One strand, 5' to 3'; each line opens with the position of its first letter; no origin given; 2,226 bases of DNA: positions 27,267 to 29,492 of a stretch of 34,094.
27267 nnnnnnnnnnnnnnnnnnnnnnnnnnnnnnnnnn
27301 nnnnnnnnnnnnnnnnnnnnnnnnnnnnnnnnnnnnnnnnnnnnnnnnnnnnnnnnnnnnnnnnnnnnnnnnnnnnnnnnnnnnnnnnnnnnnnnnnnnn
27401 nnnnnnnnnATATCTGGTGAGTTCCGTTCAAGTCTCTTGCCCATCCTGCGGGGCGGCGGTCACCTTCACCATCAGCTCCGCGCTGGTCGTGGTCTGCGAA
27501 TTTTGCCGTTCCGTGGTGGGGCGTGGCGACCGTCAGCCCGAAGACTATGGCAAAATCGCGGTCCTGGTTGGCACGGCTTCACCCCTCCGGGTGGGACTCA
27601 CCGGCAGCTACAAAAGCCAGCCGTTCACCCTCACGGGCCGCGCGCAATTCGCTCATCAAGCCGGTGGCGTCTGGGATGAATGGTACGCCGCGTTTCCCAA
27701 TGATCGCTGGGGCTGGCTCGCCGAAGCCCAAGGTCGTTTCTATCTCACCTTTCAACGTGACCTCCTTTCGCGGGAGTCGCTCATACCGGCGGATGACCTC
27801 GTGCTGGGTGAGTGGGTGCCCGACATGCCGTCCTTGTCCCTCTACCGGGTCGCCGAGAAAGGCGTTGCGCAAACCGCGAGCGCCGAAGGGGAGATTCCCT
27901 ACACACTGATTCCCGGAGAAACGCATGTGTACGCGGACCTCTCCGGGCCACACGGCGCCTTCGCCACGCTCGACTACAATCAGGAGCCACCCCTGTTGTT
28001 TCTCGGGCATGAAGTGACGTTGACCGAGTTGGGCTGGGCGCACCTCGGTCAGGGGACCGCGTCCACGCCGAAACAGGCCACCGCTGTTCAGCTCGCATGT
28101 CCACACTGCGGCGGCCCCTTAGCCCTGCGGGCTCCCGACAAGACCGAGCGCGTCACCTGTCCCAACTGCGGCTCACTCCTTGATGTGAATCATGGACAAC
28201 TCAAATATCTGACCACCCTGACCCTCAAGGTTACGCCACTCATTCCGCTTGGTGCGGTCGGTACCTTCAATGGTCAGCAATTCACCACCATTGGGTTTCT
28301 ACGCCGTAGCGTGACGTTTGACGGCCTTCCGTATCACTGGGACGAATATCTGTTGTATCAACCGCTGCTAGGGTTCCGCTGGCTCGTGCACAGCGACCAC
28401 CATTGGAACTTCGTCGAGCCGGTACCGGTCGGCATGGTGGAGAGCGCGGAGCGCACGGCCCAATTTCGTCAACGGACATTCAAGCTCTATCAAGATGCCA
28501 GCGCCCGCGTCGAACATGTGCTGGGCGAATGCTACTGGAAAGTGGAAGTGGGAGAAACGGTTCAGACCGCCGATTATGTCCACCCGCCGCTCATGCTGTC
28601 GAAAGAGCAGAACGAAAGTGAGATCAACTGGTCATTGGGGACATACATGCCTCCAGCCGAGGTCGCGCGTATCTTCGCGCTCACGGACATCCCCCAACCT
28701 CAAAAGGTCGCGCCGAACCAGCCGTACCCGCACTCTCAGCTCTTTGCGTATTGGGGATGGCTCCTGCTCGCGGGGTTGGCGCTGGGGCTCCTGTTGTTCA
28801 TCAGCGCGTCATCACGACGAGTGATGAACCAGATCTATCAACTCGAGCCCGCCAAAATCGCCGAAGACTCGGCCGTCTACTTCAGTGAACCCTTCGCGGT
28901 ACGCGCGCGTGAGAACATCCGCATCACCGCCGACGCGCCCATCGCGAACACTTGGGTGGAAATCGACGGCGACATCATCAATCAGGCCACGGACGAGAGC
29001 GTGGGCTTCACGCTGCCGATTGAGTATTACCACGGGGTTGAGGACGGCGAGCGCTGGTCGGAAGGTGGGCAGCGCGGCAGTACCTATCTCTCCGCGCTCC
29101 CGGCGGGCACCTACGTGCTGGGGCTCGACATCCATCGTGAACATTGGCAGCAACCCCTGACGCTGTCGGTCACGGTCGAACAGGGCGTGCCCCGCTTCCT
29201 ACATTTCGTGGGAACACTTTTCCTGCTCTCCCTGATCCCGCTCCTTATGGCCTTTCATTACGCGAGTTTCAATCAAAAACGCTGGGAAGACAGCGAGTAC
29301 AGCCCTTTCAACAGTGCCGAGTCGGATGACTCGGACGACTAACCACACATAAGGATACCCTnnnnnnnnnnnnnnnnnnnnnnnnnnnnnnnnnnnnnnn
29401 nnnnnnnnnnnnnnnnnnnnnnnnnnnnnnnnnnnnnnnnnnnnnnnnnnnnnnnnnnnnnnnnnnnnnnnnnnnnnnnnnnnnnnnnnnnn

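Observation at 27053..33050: Membrane-embedded polyamine-type gene cluster: SpeD-like, 2xZn-ribbon/DUF4178, small TM protein, DUF350, TM-fused SpeE-like, Tat-lipoprotein FAD oxidase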

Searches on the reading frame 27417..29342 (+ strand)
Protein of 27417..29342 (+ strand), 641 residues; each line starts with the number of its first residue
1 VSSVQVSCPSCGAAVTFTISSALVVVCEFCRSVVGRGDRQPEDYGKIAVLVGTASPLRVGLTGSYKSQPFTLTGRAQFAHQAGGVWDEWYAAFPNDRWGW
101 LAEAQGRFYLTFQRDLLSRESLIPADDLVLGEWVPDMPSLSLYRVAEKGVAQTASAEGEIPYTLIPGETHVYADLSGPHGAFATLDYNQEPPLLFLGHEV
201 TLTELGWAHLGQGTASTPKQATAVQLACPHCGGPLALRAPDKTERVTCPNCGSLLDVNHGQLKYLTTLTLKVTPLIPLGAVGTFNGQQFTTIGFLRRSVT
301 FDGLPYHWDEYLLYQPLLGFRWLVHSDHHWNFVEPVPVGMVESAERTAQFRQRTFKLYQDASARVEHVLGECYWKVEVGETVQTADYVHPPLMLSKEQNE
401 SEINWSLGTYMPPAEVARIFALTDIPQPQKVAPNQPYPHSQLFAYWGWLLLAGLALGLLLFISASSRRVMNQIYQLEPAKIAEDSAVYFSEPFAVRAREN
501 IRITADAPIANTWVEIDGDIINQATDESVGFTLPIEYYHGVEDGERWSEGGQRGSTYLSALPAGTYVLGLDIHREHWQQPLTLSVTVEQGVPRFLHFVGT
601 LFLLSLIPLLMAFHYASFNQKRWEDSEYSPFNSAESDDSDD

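Call 3: search_protein_families(library=pfam, proteins=[window:27417-29342:+], max_evalue=0.01)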
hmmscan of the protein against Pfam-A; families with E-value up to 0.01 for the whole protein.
window:27417-29342:+ (641 aa): 16 families
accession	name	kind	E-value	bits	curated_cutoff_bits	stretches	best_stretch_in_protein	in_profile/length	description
PF13785.11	DUF4178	-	1e-27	97.4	25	2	278-413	2-136/136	Domain of unknown function (DUF4178)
PF14803.11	Zn_ribbon_Nudix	-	1.8e-05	25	25.6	1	228-252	3-29/34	Nudix N-terminal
PF21344.3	Zn_ribbon_LysW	-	2e-05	24.6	27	1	227-257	2-33/46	Alpha-aminoadipate carrier protein LysW-like, globular domain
PF23454.1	Zn_ribbon_Brz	-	2.8e-05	25.1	27.9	0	1-26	1-26/58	Transcriptional regulator Brz zinc beta ribbon domain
PF24042.1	DUF7351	-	3e-05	24.3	31.2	1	227-255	3-31/177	Domain of unknown function (DUF7351)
PF13248.11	Zn_ribbon_3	-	3.9e-05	23.4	27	0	246-256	3-13/26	zinc-ribbon domain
PF14354.12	Lar_restr_allev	-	7.5e-05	23.3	28.6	0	227-253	5-33/58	Restriction alleviation protein Lar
PF24460.1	DUF7575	-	0.00021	21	28.5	0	244-257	2-15/28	Domain of unknown function (DUF7575)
PF12773.13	DZR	-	0.00058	20.4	27.3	0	227-259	14-38/45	Double zinc ribbon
PF23548.1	Zn_ribbon_FGT1_2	-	0.0006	19.8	27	1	224-259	1-34/35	FORGETTER1 second zinc ribbon domain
PF08271.17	Zn_Ribbon_TF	-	0.00067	19.6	29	1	227-258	2-32/43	TFIIB zinc-binding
PF24441.1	DUF7560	-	0.0013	18.9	27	0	245-259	5-19/44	Family of unknown function (DUF7560)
PF13240.11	Zn_Ribbon_1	-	0.0038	17.4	25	0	247-253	15-21/23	zinc-ribbon domain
PF01396.24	Zn_ribbon_Top1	-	0.0056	16.9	32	0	227-238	3-14/39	Topoisomerase DNA binding C4 zinc finger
PF01155.25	HypA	-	0.0058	17.1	28.9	0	222-261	67-103/112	Hydrogenase/urease nickel incorporation, metallochaperone, hypA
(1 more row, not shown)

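Call 4: search_protein_families(library=ncbifam, proteins=[window:27417-29342:+], max_evalue=0.01)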
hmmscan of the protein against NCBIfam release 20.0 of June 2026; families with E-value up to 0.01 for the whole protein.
window:27417-29342:+ (641 aa): 4 families
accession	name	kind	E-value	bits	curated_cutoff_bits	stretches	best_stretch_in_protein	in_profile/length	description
NF047912.1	ECs_2282_CxxC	subfamily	1.9e-05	24.5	37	1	224-254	1-36/60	ECs_2282 family putative zinc-binding protein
TIGR01206.1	lysW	equivalog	4.9e-05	23.1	53.2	1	224-257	1-34/54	lysine biosynthesis protein LysW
NF041259.1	mono_DmmA_fam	domain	0.0038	17.5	60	0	218-259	44-84/101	dimethylamine monooxygenase subunit DmmA family protein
NF041070.1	carrier_LysW_Arch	domain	0.005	16.9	75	0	226-259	3-37/57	alpha-aminoadipate/glutamate carrier protein LysW/ArgW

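Call 18: find_encoding_contigs(protein=window:27417-29342:+, flank=10000, max_places=6)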
Protein window:27417-29342:+ (641 aa): no gene with exactly this product is on record in the collection.

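Call 19: find_homologous_proteins(query=window:27417-29342:+, max_evalue=0.00001)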
Query window:27417-29342:+ (641 aa): 3238 proteins with E <= 0.00001 among 8000 candidates; the best 120 are listed.
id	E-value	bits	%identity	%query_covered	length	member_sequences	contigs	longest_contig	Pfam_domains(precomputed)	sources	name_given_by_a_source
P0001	0.0e+0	1500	100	100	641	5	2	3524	PF13785.12,PF14803.12,PF21344.4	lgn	-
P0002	1.1e-253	862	81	70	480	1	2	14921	PF13785.12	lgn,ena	-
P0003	1.1e-245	835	56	99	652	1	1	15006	PF13785.12,PF14803.12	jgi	jgi:uncharacterized protein DUF4178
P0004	2.7e-245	834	56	99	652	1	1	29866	PF13785.12,PF21344.4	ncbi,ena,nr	ncbi:MAG TPA: DUF4178 domain-containing protein [Blastocatellia bacterium]|nr:DUF4178 domain-contain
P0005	4.0e-244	830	57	98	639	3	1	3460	PF13785.12,PF14803.12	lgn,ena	-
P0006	9.7e-244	829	56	97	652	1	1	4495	PF13785.12,PF14803.12,PF21344.4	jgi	jgi:ssDNA-binding Zn-finger/Zn-ribbon topoisomerase 1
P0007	1.0e-242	825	55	99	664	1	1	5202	PF13785.12,PF14803.12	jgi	-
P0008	4.5e-242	823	55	99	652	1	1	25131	PF13785.12,PF24042.2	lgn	-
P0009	1.2e-241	822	56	99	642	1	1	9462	PF13785.12,PF08271.18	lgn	-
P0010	1.6e-241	821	54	99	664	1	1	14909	PF13785.12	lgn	-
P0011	2.0e-241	821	56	99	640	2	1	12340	PF13785.12,PF21344.4,PF08271.18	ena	-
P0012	8.4e-241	819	54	99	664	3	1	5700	PF13785.12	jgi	jgi:hypothetical protein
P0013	1.3e-240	818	54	99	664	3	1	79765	PF13785.12,PF14803.12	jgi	jgi:hypothetical protein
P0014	2.2e-239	814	55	99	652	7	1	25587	PF13785.12,PF24042.2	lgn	-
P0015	4.5e-239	813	53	99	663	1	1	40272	PF13785.12,PF14803.12,PF21344.4,PF24460.2,PF13248.12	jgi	jgi:DNA-directed RNA polymerase subunit RPC12/RpoP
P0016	9.8e-239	812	54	99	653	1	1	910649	PF13785.12,PF21344.4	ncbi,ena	-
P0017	2.9e-238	811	55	100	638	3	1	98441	PF13785.12,PF14803.12,PF21344.4,PF12773.14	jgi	-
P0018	6.5e-238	809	54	99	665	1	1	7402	PF13785.12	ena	-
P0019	7.9e-238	809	55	98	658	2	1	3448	PF13785.12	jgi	jgi:hypothetical protein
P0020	9.1e-238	809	54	98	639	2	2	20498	PF13785.12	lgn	-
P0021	1.7e-237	808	54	99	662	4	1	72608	PF13785.12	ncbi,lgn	ncbi:MAG: DUF4178 domain-containing protein [Blastocatellia bacterium]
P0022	2.9e-237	807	56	99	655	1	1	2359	PF13785.12,PF14803.12,PF21344.4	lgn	-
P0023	5.8e-237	806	54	99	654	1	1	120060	PF13785.12,PF14803.12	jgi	jgi:Domain of unknown function (DUF4178)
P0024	3.0e-236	804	54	99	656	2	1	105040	PF13785.12,PF14803.12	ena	-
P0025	6.9e-236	803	54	99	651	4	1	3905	PF13785.12,PF14803.12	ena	-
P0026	1.3e-235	802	54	99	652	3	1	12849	PF13785.12,PF24042.2,PF14803.12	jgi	jgi:ssDNA-binding Zn-finger/Zn-ribbon topoisomerase 1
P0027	1.8e-235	801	54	99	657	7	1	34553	PF13785.12,PF24042.2,PF14803.12,PF12773.14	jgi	jgi:Domain of unknown function (DUF4178)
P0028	1.9e-235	801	54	99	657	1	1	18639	PF13785.12,PF14803.12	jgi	jgi:hypothetical protein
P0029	2.4e-235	801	54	99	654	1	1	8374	PF13785.12,PF14803.12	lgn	-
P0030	2.5e-235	801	54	99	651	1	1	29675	PF13785.12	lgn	-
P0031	3.2e-235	801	53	99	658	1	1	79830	PF13785.12,PF14803.12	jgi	jgi:Domain of unknown function (DUF4178)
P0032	3.9e-235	800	55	99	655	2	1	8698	PF13785.12,PF24042.2,PF14803.12,PF21344.4,PF13248.12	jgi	-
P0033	4.5e-235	800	53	100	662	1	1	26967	PF13785.12,PF24042.2,PF14803.12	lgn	-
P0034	4.9e-235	800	55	99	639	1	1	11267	PF13785.12,PF21344.4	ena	-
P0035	2.8e-234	797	53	99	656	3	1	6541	PF13785.12,PF14803.12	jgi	jgi:uncharacterized protein YdeI (BOF family)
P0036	4.5e-234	797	55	96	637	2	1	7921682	PF13785.12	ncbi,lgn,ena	-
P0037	4.5e-234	797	54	99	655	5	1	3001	PF13785.12,PF24042.2,PF14803.12,PF12773.14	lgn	-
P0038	5.9e-234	796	52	99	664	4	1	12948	PF13785.12,PF14803.12,PF13248.12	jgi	-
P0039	9.2e-234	796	53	99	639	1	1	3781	PF13785.12,PF14803.12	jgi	jgi:hypothetical protein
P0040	1.8e-233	795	54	99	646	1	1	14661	PF13785.12,PF14803.12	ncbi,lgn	-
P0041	2.2e-233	795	52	98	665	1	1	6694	PF13785.12,PF14803.12,PF13248.12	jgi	jgi:DNA-directed RNA polymerase subunit RPC12/RpoP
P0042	6.4e-232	790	55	98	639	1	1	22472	PF13785.12,PF14803.12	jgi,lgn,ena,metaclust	metaclust:\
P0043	7.8e-231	786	52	99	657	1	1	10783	PF13785.12,PF14803.12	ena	-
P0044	1.5e-230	785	53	99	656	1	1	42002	PF13785.12,PF14803.12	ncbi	ncbi:MAG: DUF4178 domain-containing protein [Blastocatellia bacterium]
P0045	5.3e-230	783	53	99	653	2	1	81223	PF13785.12,PF21344.4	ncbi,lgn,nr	ncbi:MAG TPA: DUF4178 domain-containing protein [Blastocatellia bacterium]|nr:DUF4178 domain-contain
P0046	9.0e-230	783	52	98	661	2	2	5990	PF13785.12,PF24042.2,PF14803.12,PF21344.4,PF13248.12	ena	-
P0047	1.1e-229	782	54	100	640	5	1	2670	PF13785.12,PF12773.14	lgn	-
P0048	1.5e-229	782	52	99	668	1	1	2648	PF13785.12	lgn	-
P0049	2.2e-229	781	54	99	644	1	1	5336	PF13785.12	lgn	-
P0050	2.6e-229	781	56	95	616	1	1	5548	PF13785.12,PF14803.12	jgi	jgi:hypothetical protein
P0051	4.3e-229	780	53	99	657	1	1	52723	PF13785.12,PF14803.12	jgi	jgi:hypothetical protein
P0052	4.7e-229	780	52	99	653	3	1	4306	PF13785.12,PF21344.4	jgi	-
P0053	5.3e-229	780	53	99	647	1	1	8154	PF13785.12,PF21344.4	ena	-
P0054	1.1e-228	779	54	99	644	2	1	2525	PF13785.12,PF21344.4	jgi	jgi:hypothetical protein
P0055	1.7e-228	778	53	99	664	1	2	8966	PF13785.12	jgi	jgi:hypothetical protein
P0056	1.9e-228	778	52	99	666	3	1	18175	PF13785.12,PF24042.2,PF14803.12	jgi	jgi:ssDNA-binding Zn-finger/Zn-ribbon topoisomerase 1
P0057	3.0e-228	778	54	99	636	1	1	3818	PF13785.12,PF21344.4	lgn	-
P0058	8.2e-228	776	51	97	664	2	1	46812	PF13785.12,PF14803.12,PF21344.4,PF13248.12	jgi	jgi:hypothetical protein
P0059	1.7e-227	775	52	97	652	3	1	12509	PF13785.12,PF14803.12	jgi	jgi:hypothetical protein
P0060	4.5e-227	774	52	98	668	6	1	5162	PF13785.12,PF24042.2,PF14803.12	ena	-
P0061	4.5e-227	774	52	99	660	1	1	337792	PF13785.12,PF14803.12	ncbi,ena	-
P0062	5.4e-227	773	51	99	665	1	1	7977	PF13785.12,PF14803.12,PF13248.12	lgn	-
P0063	5.7e-227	773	52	99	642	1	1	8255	PF13785.12,PF14803.12,PF21344.4,PF13248.12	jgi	jgi:hypothetical protein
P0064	6.0e-227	773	51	99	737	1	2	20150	PF13785.12,PF24042.2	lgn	-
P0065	6.7e-227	773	54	99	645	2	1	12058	PF13785.12,PF14803.12,PF21344.4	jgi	-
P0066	1.1e-226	772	53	98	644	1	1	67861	PF13785.12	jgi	jgi:ribosomal protein S27AE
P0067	3.0e-226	771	51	99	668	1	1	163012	PF13785.12,PF24042.2,PF14803.12,PF21344.4,PF12773.14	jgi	jgi:ssDNA-binding Zn-finger/Zn-ribbon topoisomerase 1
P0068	3.5e-226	771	52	98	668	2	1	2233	PF13785.12,PF24042.2,PF13248.12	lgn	-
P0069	4.1e-226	771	52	99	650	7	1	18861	PF13785.12,PF14803.12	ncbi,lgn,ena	-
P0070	4.4e-226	770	52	99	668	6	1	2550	PF13785.12,PF24042.2,PF14803.12,PF13248.12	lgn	-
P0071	9.9e-226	769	52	99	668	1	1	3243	PF13785.12,PF24042.2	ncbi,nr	ncbi:MAG TPA: DUF4178 domain-containing protein [Blastocatellia bacterium]|nr:DUF4178 domain-contain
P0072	1.2e-225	769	52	98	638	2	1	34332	PF13785.12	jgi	-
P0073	1.5e-225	769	51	98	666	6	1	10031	PF13785.12,PF14803.12,PF21344.4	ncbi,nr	ncbi:MAG TPA: DUF4178 domain-containing protein [Blastocatellia bacterium]|nr:DUF4178 domain-contain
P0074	1.6e-225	769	51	99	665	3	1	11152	PF13785.12,PF24042.2,PF14803.12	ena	-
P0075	1.9e-225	768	52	99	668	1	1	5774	PF13785.12,PF24042.2,PF14803.12,PF13248.12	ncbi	-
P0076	2.0e-225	768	52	98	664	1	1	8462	PF13785.12,PF24042.2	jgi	jgi:Domain of unknown function (DUF4178)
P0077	2.5e-225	768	52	98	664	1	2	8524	PF13785.12,PF24042.2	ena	-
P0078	4.0e-225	767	51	99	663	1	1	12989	PF13785.12,PF14803.12,PF13248.12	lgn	-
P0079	6.2e-225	767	52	99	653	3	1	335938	PF13785.12,PF14803.12,PF21344.4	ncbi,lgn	-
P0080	7.2e-225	766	52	100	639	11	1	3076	PF13785.12,PF14803.12,PF12773.14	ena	-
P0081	7.4e-225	766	52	98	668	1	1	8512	PF13785.12,PF24042.2,PF14803.12,PF13248.12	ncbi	-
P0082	1.4e-224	765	52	98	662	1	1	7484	PF13785.12,PF14803.12,PF21344.4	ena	-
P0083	1.9e-224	765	51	99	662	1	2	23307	PF13785.12,PF14803.12,PF21344.4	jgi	jgi:uncharacterized Zn finger protein (UPF0148 family)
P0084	3.2e-224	764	53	99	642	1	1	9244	PF01396.25,PF13785.12,PF21344.4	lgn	-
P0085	3.6e-224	764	51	99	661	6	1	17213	PF01396.25,PF13785.12,PF14803.12,PF21344.4,PF13248.12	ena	-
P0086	3.7e-224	764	52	99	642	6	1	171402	PF13785.12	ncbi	ncbi:MAG: DUF4178 domain-containing protein [Acidobacteriota bacterium]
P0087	4.0e-224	764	51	98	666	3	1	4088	PF13785.12,PF14803.12,PF21344.4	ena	-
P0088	4.1e-224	764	51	98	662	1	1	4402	PF13785.12,PF24042.2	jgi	jgi:DNA-directed RNA polymerase subunit RPC12/RpoP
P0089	4.2e-224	764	51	98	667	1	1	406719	PF13785.12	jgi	jgi:Domain of unknown function (DUF4178)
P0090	4.4e-224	764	52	100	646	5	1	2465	PF13785.12,PF14803.12,PF12773.14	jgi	jgi:hypothetical protein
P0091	4.5e-224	764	51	99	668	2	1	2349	PF13785.12,PF24042.2,PF14803.12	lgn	-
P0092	4.8e-224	764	52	98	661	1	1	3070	PF13785.12,PF14354.14,PF14803.12,PF21344.4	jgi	jgi:uncharacterized Zn finger protein (UPF0148 family)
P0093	1.7e-223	762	50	98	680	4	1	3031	PF13785.12,PF24042.2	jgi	jgi:ssDNA-binding Zn-finger/Zn-ribbon topoisomerase 1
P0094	1.7e-223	762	53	99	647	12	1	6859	PF13785.12,PF21344.4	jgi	jgi:hypothetical protein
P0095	2.1e-223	762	52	98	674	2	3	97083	PF13785.12,PF14803.12,PF21344.4,PF13248.12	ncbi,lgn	-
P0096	3.7e-223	761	52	98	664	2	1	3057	PF13785.12,PF24042.2,PF13248.12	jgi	-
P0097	4.1e-223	761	51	98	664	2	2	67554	PF13785.12,PF24042.2,PF14803.12,PF13248.12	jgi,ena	-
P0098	4.4e-223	760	51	99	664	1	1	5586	PF13785.12,PF14803.12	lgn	-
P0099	5.6e-223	760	51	98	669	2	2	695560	PF13785.12,PF24042.2,PF14803.12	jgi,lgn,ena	-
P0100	6.6e-223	760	51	98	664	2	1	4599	PF13785.12,PF24042.2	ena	-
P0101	6.7e-223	760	51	98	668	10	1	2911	PF13785.12,PF24042.2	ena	-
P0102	1.7e-222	759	51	99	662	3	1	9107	PF13785.12,PF14803.12,PF21344.4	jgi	-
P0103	2.0e-222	758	53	98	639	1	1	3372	PF13785.12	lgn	-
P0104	2.2e-222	758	52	98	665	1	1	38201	PF13785.12,PF14354.14,PF08271.18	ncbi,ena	-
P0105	2.7e-222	758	51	98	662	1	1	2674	PF13785.12,PF24042.2,PF14803.12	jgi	jgi:uncharacterized protein DUF4178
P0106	3.6e-222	757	53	99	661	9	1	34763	PF13785.12,PF24042.2,PF14803.12,PF21344.4,PF12773.14,PF13248.12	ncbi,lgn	ncbi:MAG TPA: DUF4178 domain-containing protein [Blastocatellia bacterium]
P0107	3.8e-222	757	52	99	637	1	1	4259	PF13785.12,PF21344.4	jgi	jgi:hypothetical protein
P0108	4.4e-222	757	52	100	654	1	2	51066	PF13785.12,PF14803.12,PF21344.4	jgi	jgi:hypothetical protein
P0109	1.9e-221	755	52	99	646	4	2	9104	PF01396.25,PF13785.12,PF21344.4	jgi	jgi:hypothetical protein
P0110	2.7e-221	755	50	99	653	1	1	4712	PF13785.12,PF24042.2,PF14803.12,PF21344.4,PF13248.12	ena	-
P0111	7.1e-221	753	50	99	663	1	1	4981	PF13785.12,PF14803.12,PF21344.4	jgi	jgi:hypothetical protein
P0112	7.6e-221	753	50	99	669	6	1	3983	PF13785.12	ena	-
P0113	1.1e-220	753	53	95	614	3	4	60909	PF13785.12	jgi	jgi:hypothetical protein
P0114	2.0e-220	752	50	99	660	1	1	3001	PF13785.12,PF24042.2,PF14803.12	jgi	jgi:Domain of unknown function (DUF4178)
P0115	2.4e-220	751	51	98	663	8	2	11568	PF13785.12,PF14803.12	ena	-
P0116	2.5e-220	751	51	98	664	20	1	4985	PF13785.12,PF24042.2,PF14803.12,PF12773.14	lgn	-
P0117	3.0e-220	751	51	99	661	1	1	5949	PF13785.12,PF14803.12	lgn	-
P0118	3.6e-220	751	55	92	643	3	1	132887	PF13785.12,PF24042.2,PF14803.12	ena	-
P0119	6.2e-220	750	51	98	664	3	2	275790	PF13785.12,PF24042.2,PF14803.12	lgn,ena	-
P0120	1.1e-219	749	51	98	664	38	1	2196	PF13785.12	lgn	-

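Call 20: find_encoding_contigs(protein=P0036, flank=10000, max_places=2)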
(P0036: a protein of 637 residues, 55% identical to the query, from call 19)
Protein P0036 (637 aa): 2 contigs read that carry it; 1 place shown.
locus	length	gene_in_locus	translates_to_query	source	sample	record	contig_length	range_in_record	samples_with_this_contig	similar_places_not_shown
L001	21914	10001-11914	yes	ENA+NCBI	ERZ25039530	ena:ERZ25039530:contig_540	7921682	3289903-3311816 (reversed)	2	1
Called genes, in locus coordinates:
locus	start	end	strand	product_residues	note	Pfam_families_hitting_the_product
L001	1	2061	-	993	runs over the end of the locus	PF13620:CarboxypepD_reg, PF13715:CarbopepD_reg_2 (faint), PF25183:OMP_b-brl_4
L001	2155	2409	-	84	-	-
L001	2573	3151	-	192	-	-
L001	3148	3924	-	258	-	PF04542:Sigma70_r2, PF08281:Sigma70_r4_2, PF04545:Sigma70_r4 (weak)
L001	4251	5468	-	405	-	PF07719:TPR_2 (faint), PF09976:TPR_21 (faint), PF13414:TPR_11 (weak), PF13432:TPR_16 (weak), PF14559:TPR_19 (weak), PF00515:TPR_1 (weak), PF13424:TPR_12 (weak), PF14559:TPR_19, +15 more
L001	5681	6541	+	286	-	PF03167:UDG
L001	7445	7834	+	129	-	PF13699:eCIS_core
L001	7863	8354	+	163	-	PF01042:Ribonuc_L-PSP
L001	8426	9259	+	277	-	-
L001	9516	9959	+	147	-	PF02675:AdoMet_dc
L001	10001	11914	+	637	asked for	PF13785:DUF4178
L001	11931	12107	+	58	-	-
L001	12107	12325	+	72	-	PF03994:DUF350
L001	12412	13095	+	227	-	-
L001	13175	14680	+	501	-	PF01564:Spermine_synth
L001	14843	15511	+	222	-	PF13783:DUF4177 (faint)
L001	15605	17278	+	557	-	PF01266:DAO, PF01593:Amino_oxidase, PF13450:NAD_binding_8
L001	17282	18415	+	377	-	-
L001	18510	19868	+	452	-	PF00675:Peptidase_M16, PF05193:Peptidase_M16_C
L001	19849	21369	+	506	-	PF00675:Peptidase_M16, PF05193:Peptidase_M16_C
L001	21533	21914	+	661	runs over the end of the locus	PF12969:DUF3857, PF01841:Transglut_core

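Call 21: find_encoding_contigs(protein=P0016, flank=10000, max_places=2)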
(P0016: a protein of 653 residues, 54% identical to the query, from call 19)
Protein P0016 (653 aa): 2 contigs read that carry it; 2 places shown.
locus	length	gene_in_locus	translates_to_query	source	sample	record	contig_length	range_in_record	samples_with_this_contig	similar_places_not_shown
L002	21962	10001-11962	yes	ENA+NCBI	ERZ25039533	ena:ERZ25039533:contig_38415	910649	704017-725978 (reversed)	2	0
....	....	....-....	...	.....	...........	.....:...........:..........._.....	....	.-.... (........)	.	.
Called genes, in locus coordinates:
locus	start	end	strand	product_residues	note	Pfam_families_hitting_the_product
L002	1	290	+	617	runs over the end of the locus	-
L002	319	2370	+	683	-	PF00069:Pkinase, PF03109:ABC1 (faint), PF07714:PK_Tyr_Ser-Thr, PF06293:Kdo (weak), PF00069:Pkinase, PF07714:PK_Tyr_Ser-Thr (weak)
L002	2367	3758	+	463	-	PF13520:AA_permease_2, PF00324:AA_permease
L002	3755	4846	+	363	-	PF00155:Aminotran_1_2, PF00266:Aminotran_5, PF01041:DegT_DnrJ_EryC1 (weak), PF01053:Cys_Met_Meta_PP (weak), PF01212:Beta_elim_lyase (weak)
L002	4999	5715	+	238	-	PF00005:ABC_tran, PF02463:SMC_N (faint), PF13304:AAA_21 (faint)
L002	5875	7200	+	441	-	PF08450:SGL (faint)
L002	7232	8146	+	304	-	PF14534:DUF4440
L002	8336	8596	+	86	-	-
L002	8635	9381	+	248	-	-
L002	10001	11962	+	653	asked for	PF21344:Zn_ribbon_LysW (faint), PF13785:DUF4178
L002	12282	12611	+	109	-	PF03994:DUF350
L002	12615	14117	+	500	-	PF01564:Spermine_synth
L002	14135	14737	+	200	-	PF13783:DUF4177 (faint)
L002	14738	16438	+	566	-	PF00890:FAD_binding_2 (weak), PF01266:DAO, PF01593:Amino_oxidase, PF13450:NAD_binding_8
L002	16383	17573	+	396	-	-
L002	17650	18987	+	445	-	PF00675:Peptidase_M16, PF05193:Peptidase_M16_C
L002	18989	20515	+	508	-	PF00675:Peptidase_M16, PF05193:Peptidase_M16_C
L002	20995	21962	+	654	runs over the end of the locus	PF12969:DUF3857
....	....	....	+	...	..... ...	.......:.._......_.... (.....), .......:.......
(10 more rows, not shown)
